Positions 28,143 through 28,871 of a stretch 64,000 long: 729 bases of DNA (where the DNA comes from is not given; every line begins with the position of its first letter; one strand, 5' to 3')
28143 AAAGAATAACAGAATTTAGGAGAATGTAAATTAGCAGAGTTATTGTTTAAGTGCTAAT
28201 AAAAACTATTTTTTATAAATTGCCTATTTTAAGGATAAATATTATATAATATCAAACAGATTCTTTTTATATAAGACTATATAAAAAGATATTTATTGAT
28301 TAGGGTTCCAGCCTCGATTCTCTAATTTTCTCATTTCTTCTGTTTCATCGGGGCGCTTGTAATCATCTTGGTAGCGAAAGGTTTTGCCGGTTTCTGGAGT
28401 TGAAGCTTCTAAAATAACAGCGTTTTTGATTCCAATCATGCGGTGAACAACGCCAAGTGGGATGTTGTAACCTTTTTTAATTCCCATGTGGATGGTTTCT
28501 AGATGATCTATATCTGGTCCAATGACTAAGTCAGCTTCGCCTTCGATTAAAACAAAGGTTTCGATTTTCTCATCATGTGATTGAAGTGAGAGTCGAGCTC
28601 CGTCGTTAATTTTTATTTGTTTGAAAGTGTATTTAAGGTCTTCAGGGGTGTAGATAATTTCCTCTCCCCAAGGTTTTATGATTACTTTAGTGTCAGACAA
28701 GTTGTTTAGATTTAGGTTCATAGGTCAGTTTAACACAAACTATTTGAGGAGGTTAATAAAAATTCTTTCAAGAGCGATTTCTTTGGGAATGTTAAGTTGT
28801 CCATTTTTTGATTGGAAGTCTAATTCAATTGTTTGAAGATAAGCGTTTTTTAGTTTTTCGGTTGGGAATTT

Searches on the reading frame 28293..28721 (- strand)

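Call 42: search_protein_families(library=pfam, proteins=[window:28293-28721:-], max_evalue=0.00001)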
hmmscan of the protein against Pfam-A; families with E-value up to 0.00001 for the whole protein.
window:28293-28721:- (142 aa): 1 family
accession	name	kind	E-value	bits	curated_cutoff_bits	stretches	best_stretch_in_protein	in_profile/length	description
PF01050.24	MannoseP_isomer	-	3.5e-07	30.8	23.6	1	12-95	10-87/116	Mannose-6-phosphate isomerase C-terminal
